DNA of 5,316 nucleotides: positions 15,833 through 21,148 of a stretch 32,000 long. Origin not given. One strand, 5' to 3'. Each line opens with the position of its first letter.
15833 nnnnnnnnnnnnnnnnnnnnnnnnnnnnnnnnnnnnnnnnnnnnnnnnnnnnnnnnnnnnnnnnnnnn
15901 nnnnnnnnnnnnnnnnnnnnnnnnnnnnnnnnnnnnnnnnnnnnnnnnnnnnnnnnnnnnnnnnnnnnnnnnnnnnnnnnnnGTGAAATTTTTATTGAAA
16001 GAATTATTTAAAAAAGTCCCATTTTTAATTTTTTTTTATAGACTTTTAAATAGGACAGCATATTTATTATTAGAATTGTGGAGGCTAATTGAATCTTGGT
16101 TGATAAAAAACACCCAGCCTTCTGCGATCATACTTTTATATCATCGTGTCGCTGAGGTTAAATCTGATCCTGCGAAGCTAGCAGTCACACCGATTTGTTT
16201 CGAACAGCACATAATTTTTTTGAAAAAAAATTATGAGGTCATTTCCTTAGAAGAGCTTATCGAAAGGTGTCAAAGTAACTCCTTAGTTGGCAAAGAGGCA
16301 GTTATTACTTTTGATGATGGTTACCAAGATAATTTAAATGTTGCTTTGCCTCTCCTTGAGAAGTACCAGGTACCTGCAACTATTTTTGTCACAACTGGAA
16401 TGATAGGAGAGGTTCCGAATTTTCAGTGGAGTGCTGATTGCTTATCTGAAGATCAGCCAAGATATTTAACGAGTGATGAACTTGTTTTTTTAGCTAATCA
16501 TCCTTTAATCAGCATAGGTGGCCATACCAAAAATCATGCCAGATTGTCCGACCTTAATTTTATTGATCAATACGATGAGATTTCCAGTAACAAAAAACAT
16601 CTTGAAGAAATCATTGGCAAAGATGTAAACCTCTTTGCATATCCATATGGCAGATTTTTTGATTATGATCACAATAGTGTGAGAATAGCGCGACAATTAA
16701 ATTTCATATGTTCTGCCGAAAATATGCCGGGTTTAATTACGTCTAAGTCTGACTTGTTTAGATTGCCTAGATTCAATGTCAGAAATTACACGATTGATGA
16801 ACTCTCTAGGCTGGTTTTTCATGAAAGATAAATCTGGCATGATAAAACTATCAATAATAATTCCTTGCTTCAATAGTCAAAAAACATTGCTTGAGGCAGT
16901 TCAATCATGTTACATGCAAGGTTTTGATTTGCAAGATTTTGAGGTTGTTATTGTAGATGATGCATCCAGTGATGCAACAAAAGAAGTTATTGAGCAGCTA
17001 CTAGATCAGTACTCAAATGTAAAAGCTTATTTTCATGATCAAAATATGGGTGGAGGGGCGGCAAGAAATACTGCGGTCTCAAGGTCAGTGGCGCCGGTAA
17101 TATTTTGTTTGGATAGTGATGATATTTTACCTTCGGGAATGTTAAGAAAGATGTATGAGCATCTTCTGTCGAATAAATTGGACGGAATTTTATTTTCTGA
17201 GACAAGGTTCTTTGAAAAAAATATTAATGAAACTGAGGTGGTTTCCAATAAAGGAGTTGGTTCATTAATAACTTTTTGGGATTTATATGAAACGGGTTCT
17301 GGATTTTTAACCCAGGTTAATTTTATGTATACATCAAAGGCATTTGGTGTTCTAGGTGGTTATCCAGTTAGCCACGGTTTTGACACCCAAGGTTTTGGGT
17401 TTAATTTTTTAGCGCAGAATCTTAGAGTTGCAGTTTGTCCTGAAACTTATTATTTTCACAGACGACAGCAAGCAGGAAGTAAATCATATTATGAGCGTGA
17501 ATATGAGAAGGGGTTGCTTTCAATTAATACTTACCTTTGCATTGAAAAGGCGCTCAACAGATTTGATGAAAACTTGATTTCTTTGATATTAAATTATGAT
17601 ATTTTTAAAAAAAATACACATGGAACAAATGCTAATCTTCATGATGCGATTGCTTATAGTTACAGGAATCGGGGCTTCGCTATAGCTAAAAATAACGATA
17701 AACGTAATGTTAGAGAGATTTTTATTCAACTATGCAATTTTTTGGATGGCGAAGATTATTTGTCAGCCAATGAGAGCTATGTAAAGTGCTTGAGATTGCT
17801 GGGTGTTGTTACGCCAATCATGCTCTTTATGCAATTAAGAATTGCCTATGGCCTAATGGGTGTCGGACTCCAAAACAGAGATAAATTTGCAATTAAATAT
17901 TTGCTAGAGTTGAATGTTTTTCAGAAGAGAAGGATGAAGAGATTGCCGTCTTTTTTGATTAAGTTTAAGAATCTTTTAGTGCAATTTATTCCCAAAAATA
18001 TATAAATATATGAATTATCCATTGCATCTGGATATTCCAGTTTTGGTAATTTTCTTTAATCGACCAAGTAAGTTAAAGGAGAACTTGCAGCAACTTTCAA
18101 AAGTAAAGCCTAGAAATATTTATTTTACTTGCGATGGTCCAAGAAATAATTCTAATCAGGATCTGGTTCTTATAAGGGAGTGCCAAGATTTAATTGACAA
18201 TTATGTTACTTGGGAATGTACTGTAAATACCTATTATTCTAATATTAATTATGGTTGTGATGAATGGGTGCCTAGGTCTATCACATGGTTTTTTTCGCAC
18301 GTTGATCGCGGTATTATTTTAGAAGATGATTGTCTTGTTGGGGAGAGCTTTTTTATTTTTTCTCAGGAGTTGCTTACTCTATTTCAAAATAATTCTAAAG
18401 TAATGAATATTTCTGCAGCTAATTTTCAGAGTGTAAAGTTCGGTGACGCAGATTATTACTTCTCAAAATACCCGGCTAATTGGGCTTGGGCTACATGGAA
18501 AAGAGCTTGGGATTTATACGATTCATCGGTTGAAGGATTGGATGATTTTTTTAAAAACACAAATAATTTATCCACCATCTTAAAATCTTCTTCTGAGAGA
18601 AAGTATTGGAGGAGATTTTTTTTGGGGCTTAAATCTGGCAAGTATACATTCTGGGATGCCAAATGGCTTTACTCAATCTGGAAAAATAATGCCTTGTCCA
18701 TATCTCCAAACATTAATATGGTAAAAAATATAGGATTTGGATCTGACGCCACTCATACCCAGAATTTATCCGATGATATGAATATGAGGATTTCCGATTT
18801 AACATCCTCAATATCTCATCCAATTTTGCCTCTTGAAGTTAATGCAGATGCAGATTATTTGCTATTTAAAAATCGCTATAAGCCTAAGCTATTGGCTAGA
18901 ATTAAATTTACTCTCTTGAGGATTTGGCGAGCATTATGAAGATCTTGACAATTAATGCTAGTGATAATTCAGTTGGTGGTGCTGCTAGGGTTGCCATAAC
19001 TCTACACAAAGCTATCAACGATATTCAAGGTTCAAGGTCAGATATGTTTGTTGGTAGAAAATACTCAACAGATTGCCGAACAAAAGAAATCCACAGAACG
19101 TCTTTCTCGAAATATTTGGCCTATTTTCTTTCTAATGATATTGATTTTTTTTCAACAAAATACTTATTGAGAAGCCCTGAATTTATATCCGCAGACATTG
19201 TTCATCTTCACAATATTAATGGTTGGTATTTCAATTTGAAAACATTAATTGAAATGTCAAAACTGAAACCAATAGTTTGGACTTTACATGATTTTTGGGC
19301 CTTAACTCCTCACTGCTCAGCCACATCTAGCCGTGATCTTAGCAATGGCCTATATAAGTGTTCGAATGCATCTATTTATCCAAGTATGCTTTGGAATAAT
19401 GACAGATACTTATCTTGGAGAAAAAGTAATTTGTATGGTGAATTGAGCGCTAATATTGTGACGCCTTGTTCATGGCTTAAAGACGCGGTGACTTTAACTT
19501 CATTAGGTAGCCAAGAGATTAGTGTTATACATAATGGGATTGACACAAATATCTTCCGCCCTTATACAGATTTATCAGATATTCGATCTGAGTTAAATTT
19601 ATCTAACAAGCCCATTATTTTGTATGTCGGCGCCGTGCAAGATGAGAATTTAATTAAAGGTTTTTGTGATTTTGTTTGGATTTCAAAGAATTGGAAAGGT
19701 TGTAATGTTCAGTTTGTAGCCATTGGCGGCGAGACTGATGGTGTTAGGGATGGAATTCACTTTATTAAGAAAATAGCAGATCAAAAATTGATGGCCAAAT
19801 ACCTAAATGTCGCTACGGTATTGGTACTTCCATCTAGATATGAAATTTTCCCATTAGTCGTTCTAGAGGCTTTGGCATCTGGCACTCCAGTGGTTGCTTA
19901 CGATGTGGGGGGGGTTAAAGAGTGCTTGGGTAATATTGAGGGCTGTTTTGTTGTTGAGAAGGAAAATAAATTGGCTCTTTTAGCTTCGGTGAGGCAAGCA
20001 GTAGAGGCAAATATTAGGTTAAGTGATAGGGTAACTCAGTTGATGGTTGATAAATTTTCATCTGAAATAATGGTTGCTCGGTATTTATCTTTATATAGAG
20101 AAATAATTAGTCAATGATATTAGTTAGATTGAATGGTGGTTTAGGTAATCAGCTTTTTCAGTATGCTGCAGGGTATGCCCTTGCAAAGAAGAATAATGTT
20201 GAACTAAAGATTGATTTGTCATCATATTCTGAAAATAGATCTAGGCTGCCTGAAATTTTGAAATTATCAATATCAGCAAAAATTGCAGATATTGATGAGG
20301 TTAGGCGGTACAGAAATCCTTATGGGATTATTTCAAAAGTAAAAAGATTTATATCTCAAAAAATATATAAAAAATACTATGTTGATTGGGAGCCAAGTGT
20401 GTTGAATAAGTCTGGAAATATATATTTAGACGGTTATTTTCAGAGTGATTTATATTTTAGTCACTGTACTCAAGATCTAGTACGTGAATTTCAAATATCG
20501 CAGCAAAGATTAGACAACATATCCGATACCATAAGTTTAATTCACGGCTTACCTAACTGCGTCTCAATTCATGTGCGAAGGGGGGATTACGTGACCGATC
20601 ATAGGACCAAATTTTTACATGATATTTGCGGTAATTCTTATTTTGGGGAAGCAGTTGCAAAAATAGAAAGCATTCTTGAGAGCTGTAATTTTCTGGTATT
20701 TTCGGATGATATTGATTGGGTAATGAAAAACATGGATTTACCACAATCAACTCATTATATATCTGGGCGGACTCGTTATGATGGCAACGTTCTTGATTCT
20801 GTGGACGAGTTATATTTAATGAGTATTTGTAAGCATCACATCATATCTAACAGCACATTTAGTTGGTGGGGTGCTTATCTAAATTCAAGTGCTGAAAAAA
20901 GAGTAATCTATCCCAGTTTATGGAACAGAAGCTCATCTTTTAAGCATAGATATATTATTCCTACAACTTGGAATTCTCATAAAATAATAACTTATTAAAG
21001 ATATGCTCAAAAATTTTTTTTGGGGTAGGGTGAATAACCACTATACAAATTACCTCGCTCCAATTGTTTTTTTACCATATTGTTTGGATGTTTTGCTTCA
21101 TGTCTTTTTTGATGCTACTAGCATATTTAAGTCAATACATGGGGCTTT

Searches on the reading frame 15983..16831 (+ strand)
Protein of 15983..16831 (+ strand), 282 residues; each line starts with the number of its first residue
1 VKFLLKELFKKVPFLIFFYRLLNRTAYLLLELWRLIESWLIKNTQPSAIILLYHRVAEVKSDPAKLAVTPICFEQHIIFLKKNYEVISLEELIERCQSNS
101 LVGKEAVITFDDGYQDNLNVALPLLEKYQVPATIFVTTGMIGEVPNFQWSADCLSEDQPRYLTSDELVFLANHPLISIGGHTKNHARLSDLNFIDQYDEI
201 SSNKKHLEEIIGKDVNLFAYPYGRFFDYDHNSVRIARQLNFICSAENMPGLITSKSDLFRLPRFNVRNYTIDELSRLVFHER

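Call 5: search_protein_families(library=pfam, proteins=[window:15983-16831:+])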
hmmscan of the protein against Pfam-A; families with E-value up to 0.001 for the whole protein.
window:15983-16831:+ (282 aa): 1 family
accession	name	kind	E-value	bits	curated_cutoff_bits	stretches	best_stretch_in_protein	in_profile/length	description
PF01522.26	Polysacc_deac_1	-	9.3e-24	84.2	23.1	1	103-241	6-121/124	Polysaccharide deacetylase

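Call 40: search_protein_families(library=ncbifam, proteins=[window:15983-16831:+], max_evalue=0.01)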
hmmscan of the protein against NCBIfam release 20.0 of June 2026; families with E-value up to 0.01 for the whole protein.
window:15983-16831:+ (282 aa): 12 families
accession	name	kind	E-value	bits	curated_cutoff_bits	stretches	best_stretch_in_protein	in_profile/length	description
TIGR03938.2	deacetyl_PgaB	equivalog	1e-18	67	321.9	1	49-184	4-144/621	poly-beta-1,6-N-acetyl-D-glucosamine N-deacetylase PgaB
TIGR03933.1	PIA_icaB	equivalog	8e-14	51.7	248.35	1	66-274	33-237/245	intercellular adhesin biosynthesis polysaccharide N-deacetylase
NF011176.0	PRK14581.1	equivalog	2.5e-12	45.8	1091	1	47-185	48-188/673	poly-beta-1,6-N-acetyl-D-glucosamine N-deacetylase PgaB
NF011177.0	PRK14582.1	equivalog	3.5e-12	45.4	923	1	48-185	49-188/671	poly-beta-1,6-N-acetyl-D-glucosamine N-deacetylase PgaB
TIGR02764.1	spore_ybaN_pdaB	equivalog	2.5e-09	37.2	237.4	1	177-243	60-123/191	polysaccharide deacetylase family sporulation protein PdaB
NF045820.1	PgAcgDacpgdA_Strep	equivalog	1.3e-05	24.2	800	0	177-235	322-380/463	peptidoglycan-N-acetylglucosamine deacetylase PgdA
TIGR02884.1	spore_pdaA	equivalog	1.5e-05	24.8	298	0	104-145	37-79/224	delta-lactam-biosynthetic de-N-acetylase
TIGR02873.1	spore_ylxY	hypoth_equivalog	0.00014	21.2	391.5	1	177-237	139-196/268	probable sporulation protein, polysaccharide deacetylase family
TIGR04243.1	nodulat_NodB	equivalog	0.0002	20.9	240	0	177-226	56-106/197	chitooligosaccharide deacetylase NodB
NF050820.1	PolSacchBiosHfsH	equivalog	0.0013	18.4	400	0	149-265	66-179/249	oligosaccharide deacetylase HfsH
NF045821.1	PgAcgDacpgdA1_Bac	equivalog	0.0013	17.6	400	0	178-239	143-201/282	peptidoglycan-N-acetylglucosamine deacetylase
NF045822.1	PgAcgDacpgdA2_Bac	equivalog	0.0056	16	400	0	97-145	63-111/274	peptidoglycan-N-acetylglucosamine deacetylase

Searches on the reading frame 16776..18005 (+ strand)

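Call 5: search_protein_families(library=pfam, proteins=[window:16776-18005:+])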
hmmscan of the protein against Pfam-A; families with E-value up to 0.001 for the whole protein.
window:16776-18005:+ (409 aa): 3 families
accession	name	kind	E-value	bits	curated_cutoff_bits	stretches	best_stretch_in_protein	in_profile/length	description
PF00535.33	Glycos_transf_2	-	2.9e-31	109.1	23.3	1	26-154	1-127/168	Glycosyl transferase family 2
PF10111.15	Glyco_tranf_2_2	-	1.5e-10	41.5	27.3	1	26-135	1-111/276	Glycosyltransferase like family 2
PF13641.12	Glyco_tranf_2_3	-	9.2e-10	39.4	27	1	25-134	3-115/230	Glycosyltransferase like family 2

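Call 40: search_protein_families(library=ncbifam, proteins=[window:16776-18005:+], max_evalue=0.01)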
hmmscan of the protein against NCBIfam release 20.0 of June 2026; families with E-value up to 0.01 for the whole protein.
window:16776-18005:+ (409 aa): 23 families
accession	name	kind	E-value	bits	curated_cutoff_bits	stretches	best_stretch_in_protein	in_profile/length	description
NF047683.1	TeichurnBiosyTuaG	equivalog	1.9e-20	73.6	400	1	24-134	7-115/252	teichuronic acid biosynthesis protein TuaG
TIGR03937.1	PgaC_IcaA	equivalog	2.3e-17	63.1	422.3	1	19-134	41-154/407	poly-beta-1,6-N-acetyl-D-glucosamine synthase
NF007482.0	PRK10073.1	equivalog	2.4e-17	63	423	1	22-152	5-132/334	glycosyltransferase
NF041875.1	EPS_EpsD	equivalog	5.2e-15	55.7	370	1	25-127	1-101/325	exopolysaccharide biosynthesis glycosyltransferase EpsD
NF050050.1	ProtGlycPglI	equivalog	1.3e-14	54.3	500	1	23-128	2-106/306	GalNAc(5)-diNAcBac-PP-undecaprenol beta-1,3-glucosyltransferase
TIGR03111.1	glyc2_xrt_Gpos1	hypoth_equivalog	9.4e-14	51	363.95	1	23-143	49-173/439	TIGR03111 family XrtG-associated glycosyltransferase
NF038302.1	EPS_HpsE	equivalog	1e-10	41.1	300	1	23-120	1-101/307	hormogonium polysaccharide biosynthesis glycosyltransferase HpsE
NF053739.1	GlytfEpsEBac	equivalog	1.2e-10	40.8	450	1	24-130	2-107/265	glycosyltransferase EpsE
TIGR03965.1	mycofact_glyco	equivalog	2.3e-10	40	280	1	22-131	73-180/467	mycofactocin biosynthesis glycosyltransferase MftF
TIGR04242.1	nodulat_NodC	equivalog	1.4e-09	37.4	550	1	24-134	49-160/395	chitooligosaccharide synthase NodC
NF047588.1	GlcsyltransPgfSStrep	equivalog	1.5e-08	34.2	500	1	23-129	1-109/308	glycosyltransferase PgfS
NF038299.1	EPS_HpsN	equivalog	1.6e-08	33.9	425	1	24-133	2-109/317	hormogonium polysaccharide biosynthesis glycosyltransferase HpsN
TIGR04283.1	glyco_like_mftF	equivalog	2.7e-08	33.7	182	1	25-130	1-97/221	TIGR04283 family arsenosugar biosynthesis glycosyltransferase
TIGR04017.1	WcaA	equivalog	4.8e-08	32.9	495.75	1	25-129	7-109/279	colanic acid biosynthesis glycosyltransferase WcaA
NF007453.0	PRK10018.1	equivalog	8e-08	32.3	382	1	25-120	8-101/280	colanic acid biosynthesis glycosyltransferase WcaA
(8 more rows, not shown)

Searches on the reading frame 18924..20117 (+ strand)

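Call 5: search_protein_families(library=pfam, proteins=[window:18924-20117:+])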
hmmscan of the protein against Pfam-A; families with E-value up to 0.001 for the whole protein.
window:18924-20117:+ (397 aa): 4 families
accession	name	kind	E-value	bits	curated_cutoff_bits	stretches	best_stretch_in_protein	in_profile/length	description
PF13692.12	Glyco_trans_1_4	-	7.3e-19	68.9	27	1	230-359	2-139/142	Glycosyl transferases group 1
PF00534.26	Glycos_transf_1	-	7.4e-19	68.4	26.4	1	221-363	6-159/172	Glycosyl transferases group 1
PF13439.12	Glyco_transf_4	-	2.9e-11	44.1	28.5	1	17-209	1-169/170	Glycosyltransferase Family 4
PF20706.3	GT4-conflict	-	3.2e-08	33.4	26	1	285-372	270-353/385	Family 4 Glycosyltransferase in conflict systems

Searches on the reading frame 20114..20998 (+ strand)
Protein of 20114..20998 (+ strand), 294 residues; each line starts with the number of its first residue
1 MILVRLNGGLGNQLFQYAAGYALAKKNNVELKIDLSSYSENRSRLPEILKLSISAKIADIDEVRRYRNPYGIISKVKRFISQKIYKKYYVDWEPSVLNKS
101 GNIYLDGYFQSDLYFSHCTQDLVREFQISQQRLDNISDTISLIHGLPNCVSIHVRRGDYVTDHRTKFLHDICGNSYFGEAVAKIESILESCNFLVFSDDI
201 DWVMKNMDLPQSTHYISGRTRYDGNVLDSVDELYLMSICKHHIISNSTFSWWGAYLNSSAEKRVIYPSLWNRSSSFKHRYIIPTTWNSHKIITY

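Call 5: search_protein_families(library=pfam, proteins=[window:20114-20998:+])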
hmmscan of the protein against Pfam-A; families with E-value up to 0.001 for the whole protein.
window:20114-20998:+ (294 aa): 1 family
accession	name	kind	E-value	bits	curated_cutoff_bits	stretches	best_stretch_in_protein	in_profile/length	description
PF01531.22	Glyco_transf_11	-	2.8e-37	129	23.9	1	4-271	35-280/298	Glycosyl transferase family 11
